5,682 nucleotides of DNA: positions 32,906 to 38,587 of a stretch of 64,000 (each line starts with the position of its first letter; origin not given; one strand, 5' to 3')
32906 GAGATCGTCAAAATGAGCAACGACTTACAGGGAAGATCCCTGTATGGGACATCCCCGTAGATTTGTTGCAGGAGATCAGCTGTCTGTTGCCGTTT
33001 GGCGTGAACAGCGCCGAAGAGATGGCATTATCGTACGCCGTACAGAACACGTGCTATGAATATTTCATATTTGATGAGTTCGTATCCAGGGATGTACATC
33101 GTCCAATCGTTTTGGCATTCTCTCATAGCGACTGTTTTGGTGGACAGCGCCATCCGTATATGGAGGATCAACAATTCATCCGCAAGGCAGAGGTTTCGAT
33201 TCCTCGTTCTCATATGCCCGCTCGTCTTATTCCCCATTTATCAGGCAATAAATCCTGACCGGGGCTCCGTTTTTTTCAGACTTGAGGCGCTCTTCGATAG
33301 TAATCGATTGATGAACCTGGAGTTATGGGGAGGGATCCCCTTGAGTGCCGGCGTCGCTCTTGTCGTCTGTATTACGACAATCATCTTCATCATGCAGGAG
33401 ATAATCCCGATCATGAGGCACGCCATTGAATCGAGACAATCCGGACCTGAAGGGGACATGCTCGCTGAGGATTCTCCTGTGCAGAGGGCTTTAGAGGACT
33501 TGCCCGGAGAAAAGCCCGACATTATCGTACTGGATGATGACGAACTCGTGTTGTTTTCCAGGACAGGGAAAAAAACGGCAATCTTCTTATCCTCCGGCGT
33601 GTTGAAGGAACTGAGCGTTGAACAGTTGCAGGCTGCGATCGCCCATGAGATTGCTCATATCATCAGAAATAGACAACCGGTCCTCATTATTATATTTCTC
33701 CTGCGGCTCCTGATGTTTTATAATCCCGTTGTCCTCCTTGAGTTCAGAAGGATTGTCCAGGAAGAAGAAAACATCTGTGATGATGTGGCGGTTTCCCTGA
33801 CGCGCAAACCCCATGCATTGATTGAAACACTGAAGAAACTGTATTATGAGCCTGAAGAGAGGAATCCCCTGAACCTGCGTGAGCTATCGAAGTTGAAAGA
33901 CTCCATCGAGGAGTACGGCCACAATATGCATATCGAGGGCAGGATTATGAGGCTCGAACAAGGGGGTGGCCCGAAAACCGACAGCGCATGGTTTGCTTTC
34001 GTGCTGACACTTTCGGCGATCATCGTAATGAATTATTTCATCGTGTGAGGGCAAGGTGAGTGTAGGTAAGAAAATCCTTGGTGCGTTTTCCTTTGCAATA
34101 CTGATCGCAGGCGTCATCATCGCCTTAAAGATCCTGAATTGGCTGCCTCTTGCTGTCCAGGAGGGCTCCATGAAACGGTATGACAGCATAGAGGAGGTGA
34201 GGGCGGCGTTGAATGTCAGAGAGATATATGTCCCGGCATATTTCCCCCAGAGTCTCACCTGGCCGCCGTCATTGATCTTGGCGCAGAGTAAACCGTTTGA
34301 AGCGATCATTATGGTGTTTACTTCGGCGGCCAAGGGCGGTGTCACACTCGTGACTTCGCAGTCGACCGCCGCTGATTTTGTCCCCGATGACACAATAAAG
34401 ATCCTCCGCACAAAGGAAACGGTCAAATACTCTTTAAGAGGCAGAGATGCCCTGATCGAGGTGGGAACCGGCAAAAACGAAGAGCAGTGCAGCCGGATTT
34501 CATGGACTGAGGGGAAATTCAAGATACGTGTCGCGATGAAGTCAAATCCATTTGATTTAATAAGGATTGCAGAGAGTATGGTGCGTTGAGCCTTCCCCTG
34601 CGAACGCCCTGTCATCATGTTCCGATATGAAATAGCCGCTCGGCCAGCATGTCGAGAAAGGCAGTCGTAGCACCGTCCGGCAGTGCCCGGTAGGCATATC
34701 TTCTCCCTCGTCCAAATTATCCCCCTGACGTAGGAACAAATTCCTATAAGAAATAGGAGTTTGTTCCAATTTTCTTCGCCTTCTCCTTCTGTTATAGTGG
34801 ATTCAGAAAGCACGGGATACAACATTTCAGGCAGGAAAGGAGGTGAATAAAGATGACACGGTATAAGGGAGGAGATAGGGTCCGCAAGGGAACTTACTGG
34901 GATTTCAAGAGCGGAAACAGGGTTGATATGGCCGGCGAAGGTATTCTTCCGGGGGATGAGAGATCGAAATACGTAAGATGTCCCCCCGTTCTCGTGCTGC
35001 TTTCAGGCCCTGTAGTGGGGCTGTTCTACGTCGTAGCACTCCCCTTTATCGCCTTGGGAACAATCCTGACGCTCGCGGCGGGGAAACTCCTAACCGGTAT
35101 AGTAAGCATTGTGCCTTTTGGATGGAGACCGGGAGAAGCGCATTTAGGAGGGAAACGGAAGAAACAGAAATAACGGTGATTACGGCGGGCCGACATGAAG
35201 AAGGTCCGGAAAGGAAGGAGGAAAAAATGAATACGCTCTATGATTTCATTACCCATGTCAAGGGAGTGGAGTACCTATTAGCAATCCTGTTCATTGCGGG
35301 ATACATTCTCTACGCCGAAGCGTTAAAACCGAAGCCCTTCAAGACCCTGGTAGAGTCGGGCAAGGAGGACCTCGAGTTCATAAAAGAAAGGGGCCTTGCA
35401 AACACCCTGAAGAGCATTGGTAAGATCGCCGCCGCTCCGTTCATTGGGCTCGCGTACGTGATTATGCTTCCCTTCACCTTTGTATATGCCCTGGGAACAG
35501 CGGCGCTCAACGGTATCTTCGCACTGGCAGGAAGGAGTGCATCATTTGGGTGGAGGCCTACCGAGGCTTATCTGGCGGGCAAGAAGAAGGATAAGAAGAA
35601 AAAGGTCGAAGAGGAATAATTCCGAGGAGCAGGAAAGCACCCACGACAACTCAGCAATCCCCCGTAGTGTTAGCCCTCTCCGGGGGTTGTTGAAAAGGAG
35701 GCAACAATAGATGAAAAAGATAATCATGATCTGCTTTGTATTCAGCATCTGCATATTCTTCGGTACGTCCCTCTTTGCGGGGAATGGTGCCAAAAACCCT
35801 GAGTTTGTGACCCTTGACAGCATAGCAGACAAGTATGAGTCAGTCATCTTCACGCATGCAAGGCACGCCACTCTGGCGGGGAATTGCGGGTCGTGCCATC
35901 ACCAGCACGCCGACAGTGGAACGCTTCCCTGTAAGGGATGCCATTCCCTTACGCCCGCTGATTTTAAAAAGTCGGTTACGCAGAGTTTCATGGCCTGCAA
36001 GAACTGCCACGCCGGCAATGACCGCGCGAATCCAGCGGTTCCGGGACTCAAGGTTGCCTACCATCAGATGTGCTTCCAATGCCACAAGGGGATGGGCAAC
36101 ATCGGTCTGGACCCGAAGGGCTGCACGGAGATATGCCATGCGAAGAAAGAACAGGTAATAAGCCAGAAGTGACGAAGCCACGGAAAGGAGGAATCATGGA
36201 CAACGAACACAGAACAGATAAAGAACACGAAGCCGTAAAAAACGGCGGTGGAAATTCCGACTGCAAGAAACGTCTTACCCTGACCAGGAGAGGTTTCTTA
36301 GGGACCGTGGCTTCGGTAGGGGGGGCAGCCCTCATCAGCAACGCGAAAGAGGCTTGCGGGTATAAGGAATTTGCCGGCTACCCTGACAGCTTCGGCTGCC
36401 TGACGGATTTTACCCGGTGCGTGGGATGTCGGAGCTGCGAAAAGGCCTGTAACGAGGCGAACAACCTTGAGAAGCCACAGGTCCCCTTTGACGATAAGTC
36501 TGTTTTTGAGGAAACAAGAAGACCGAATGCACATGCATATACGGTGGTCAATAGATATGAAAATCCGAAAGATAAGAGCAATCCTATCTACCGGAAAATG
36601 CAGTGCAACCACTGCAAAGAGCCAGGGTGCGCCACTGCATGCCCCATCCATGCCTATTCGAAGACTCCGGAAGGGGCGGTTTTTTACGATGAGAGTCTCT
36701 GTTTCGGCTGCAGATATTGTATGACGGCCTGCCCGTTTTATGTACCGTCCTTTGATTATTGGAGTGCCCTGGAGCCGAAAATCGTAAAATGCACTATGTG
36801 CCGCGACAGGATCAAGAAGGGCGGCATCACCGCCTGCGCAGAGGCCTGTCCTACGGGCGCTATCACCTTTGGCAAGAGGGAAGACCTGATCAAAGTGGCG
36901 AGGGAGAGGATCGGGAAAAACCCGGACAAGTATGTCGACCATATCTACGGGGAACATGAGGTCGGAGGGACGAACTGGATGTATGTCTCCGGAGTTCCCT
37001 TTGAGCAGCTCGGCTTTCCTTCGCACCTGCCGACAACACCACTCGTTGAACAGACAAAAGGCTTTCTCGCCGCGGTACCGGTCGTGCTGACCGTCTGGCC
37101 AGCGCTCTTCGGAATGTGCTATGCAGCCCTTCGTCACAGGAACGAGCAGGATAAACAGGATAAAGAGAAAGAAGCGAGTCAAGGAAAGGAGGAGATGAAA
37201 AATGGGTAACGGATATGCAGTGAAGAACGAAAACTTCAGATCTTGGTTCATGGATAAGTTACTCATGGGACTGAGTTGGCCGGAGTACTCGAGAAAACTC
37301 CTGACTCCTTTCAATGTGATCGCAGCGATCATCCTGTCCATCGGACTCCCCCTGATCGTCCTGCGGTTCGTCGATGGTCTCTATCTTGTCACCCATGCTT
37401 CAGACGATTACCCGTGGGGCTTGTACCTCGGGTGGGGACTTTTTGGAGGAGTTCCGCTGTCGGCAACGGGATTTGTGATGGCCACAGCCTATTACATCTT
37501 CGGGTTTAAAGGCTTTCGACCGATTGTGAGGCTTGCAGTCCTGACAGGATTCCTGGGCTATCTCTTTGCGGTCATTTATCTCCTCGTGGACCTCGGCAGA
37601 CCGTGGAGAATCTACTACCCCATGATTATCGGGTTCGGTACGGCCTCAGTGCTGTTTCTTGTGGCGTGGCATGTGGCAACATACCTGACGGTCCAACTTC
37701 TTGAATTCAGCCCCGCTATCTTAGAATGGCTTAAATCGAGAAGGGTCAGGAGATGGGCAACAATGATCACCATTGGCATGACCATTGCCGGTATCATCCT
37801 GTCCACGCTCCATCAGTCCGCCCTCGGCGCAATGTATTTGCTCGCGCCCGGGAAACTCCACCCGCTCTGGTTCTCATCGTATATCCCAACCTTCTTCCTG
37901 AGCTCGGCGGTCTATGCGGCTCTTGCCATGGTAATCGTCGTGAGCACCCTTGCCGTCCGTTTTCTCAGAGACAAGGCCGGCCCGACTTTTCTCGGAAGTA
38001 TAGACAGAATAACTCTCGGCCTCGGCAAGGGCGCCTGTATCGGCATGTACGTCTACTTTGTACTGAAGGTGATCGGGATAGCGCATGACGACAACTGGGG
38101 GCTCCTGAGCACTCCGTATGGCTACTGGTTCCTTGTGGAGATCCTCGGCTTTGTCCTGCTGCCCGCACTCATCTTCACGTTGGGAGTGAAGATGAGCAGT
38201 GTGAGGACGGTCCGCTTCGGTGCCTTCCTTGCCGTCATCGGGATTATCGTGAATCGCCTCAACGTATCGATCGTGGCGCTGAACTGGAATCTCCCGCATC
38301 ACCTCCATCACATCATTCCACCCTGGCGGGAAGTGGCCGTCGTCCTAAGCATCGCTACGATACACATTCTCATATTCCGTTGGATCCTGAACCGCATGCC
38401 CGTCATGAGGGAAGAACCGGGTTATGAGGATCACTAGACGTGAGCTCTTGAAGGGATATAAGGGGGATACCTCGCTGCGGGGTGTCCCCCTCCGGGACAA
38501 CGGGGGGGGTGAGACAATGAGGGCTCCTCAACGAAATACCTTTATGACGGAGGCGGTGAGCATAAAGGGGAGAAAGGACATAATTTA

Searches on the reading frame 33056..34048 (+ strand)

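Call 14: search_protein_families(library=pfam, proteins=[window:33056-34048:+], max_evalue=0.00001)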
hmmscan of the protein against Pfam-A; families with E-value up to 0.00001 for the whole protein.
window:33056-34048:+ (330 aa): 2 families
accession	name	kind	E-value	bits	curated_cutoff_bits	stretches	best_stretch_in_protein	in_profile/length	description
PF05569.17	Peptidase_M56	-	1.1e-09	38.3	31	1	172-248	174-250/296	BlaR1 peptidase M56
PF01435.24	Peptidase_M48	-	4.3e-07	30.4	20.3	1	149-228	20-103/186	Peptidase family M48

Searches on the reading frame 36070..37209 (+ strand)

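Call 72: search_protein_families(library=pfam, proteins=[window:36070-37209:+], max_evalue=0.00001)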
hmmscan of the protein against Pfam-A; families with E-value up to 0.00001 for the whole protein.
window:36070-37209:+ (379 aa): 7 families
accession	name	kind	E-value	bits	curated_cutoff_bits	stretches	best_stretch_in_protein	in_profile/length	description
PF13247.11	Fer4_11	-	1.6e-20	73.6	26.2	1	174-270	5-100/100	4Fe-4S dicluster domain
PF12838.12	Fer4_7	-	1.3e-12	48.5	27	1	116-193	1-50/52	4Fe-4S dicluster domain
PF13187.11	Fer4_9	-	1.7e-09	38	27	0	211-265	2-52/52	4Fe-4S dicluster domain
PF00037.32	Fer4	-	8.4e-09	35.3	21.1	0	205-224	2-21/24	4Fe-4S binding domain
PF12837.12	Fer4_6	-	1.3e-08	34.8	25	0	205-225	3-23/24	4Fe-4S binding domain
PF12797.12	Fer4_2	-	2.5e-08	33.8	24.5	0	203-223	2-22/22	4Fe-4S binding domain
PF13237.11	Fer4_10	-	3.8e-08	33.6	25.5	1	204-261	2-53/53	4Fe-4S dicluster domain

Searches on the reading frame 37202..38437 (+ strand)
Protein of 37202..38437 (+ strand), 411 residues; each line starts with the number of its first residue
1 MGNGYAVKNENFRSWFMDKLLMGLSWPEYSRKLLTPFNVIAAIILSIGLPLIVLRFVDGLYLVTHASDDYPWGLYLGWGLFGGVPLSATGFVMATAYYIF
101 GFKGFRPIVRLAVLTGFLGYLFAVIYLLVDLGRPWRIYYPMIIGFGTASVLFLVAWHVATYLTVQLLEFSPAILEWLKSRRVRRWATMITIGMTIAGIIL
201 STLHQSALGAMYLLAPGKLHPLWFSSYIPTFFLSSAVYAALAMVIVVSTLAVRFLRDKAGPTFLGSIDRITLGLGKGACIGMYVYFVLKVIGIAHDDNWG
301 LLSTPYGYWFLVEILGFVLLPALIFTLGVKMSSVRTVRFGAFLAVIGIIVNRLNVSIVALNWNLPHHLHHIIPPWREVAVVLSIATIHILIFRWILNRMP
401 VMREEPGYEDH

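Call 72: search_protein_families(library=pfam, proteins=[window:37202-38437:+], max_evalue=0.00001)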
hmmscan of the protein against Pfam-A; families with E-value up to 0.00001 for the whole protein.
window:37202-38437:+ (411 aa): 1 family
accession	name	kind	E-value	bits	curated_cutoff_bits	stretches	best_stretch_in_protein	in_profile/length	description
PF03916.19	NrfD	-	9.8e-15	55.4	25.8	1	64-355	3-304/313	Polysulphide reductase, NrfD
